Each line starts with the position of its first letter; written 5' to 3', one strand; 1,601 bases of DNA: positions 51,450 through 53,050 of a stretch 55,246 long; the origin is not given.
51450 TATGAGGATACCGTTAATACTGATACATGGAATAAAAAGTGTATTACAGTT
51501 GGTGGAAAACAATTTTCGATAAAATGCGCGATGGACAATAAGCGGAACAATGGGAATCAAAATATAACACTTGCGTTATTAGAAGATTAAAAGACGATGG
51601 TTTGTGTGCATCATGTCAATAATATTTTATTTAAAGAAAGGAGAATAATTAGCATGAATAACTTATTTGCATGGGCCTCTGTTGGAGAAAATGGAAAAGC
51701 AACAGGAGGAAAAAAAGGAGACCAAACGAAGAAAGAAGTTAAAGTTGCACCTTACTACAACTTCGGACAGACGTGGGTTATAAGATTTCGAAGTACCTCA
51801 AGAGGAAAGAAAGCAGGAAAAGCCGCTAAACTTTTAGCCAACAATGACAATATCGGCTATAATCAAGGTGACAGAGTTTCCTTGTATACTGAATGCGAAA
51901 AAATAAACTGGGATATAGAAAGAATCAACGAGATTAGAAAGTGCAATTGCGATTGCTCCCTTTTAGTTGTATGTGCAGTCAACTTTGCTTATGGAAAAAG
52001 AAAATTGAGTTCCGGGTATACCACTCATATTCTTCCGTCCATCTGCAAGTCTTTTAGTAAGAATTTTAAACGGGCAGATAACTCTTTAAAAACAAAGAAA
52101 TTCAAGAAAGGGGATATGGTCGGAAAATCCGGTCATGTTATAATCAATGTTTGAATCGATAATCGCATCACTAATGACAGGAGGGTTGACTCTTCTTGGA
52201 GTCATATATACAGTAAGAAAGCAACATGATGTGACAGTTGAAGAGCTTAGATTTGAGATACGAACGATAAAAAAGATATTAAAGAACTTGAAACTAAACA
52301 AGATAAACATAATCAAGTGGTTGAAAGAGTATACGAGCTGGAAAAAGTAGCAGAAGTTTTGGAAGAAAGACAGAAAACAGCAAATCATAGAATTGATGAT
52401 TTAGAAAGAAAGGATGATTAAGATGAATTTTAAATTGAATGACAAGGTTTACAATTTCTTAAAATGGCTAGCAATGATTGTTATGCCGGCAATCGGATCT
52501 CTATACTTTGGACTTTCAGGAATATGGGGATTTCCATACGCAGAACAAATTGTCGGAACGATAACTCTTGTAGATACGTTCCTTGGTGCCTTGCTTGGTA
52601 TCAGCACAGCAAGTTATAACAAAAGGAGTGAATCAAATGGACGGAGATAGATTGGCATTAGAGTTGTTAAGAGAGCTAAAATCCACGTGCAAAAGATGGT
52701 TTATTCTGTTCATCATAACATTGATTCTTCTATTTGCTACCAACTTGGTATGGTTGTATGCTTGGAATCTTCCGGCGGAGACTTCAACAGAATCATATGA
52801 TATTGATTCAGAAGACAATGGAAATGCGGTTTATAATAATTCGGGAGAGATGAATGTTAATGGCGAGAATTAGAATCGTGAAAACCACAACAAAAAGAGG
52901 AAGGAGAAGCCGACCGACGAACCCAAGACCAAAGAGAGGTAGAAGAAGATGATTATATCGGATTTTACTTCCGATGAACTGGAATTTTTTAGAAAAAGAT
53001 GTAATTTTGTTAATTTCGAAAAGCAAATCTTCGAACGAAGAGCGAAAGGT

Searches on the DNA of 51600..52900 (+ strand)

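Call 7: search_dna_similar(query=window:51600-52900:+, collection=phages, mode=distant, max_rows=30)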
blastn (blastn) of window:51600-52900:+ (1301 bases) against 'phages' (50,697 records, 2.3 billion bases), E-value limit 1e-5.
No match.

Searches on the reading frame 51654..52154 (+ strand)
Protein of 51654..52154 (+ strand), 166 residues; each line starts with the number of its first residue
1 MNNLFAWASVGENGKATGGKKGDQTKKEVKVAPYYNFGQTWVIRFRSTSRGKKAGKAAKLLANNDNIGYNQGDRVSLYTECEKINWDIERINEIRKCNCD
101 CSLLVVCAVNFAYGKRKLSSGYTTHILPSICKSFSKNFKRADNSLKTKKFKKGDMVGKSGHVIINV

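Call 5: search_protein_families(library=pfam, proteins=[window:51654-52154:+], max_evalue=0.1)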
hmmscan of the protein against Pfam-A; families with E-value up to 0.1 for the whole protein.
window:51654-52154:+ (166 aa): 1 family
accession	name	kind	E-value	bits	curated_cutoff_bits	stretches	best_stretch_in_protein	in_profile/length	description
PF25309.1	ELLD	-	2.4e-30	106.1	27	1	8-166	4-169/175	Endolysin-like domain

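Call 28: search_protein_families(library=phrogs, proteins=[window:51654-52154:+], max_evalue=0.01)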
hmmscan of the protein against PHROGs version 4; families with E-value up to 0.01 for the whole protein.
window:51654-52154:+ (166 aa): 1 family
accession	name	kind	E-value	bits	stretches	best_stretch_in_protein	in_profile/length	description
phrog_14030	-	unknown function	1.8e-25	90.8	1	8-123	8-125/273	-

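Call 36: search_protein_families(library=ncbifam, proteins=[window:51654-52154:+], max_evalue=0.01)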
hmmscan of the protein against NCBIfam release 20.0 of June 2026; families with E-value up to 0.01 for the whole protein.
window:51654-52154:+ (166 aa): 0 families

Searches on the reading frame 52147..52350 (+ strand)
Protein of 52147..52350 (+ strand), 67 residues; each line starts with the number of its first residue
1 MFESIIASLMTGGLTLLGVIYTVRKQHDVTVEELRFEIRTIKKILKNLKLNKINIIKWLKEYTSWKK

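Call 5: search_protein_families(library=pfam, proteins=[window:52147-52347:+], max_evalue=0.1)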
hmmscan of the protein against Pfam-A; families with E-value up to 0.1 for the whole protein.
seq(67 aa): 1 family
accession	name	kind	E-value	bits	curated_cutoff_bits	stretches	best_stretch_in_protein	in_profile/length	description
PF10755.14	DUF2585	-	0.0081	16.4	25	1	3-66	98-162/164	Protein of unknown function (DUF2585)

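Call 12: find_encoding_contigs(protein=window:52147-52350:+, flank=3000, max_places=10)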
Protein window:52147-52350:+ (67 aa): no gene with exactly this product is on record in the collection.

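Call 13: list_cluster_members(proteins=[window:52147-52347:+, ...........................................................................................])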
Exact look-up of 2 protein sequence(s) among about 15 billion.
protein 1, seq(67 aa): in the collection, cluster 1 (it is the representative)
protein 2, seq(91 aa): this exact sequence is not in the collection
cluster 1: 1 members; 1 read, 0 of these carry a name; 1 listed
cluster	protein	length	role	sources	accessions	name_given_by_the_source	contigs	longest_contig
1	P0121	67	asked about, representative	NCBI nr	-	-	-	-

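Call 25: find_homologous_proteins(query=window:52147-52347:+, max_evalue=0.01)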
Query seq(67 aa) (67 aa): 92 proteins with E <= 0.01 among 94 candidates.
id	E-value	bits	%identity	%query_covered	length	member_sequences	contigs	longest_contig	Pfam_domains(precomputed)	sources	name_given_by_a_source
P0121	7.6e-35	135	100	100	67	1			-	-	-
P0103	3.5e-19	85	92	73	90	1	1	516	-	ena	-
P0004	7.8e-19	84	92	73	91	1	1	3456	-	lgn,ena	-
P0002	9.1e-19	84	90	73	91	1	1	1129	-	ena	-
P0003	9.1e-19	84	90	73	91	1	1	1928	-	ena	-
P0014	1.7e-18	83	90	73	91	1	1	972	-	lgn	-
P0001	1.8e-18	83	90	73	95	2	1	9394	-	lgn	-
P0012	2.1e-18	83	92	72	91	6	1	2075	-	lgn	-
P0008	2.3e-18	83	90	73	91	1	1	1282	-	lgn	-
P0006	2.7e-18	83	88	73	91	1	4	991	-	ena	-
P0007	2.8e-18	83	88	73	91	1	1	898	-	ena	-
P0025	2.8e-18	82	88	73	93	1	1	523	-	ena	-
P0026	3.9e-18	82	86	73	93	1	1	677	-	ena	-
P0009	4.3e-18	82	88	73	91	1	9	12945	-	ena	-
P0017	4.6e-18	82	88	73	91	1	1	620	-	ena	-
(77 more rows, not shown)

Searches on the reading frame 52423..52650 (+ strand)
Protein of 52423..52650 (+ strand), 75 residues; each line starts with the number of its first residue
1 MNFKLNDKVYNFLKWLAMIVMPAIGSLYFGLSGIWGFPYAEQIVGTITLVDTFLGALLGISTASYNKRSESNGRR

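Call 5: search_protein_families(library=pfam, proteins=[window:52423-52650:+], max_evalue=0.1)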
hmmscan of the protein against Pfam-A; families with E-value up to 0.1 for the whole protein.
window:52423-52650:+ (75 aa): 1 family
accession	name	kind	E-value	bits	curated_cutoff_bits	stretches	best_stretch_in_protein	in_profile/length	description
PF16938.10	Phage_holin_Dp1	-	1.9e-29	102.2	25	1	5-67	1-63/63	Putative phage holin Dp-1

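Call 28: search_protein_families(library=phrogs, proteins=[window:52423-52650:+], max_evalue=0.01)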
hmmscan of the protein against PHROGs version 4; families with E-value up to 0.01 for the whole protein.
window:52423-52650:+ (75 aa): 4 families
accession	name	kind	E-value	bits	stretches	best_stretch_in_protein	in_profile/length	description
phrog_881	-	lysis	3.6e-22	79.2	1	3-69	1-67/68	holin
phrog_9233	-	lysis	2.8e-21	76.9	1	4-70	13-79/124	holin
phrog_13239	-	unknown function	1.6e-15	58.6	1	3-68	17-82/138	-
phrog_18836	-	lysis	0.0016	19.6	1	8-64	19-74/116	holin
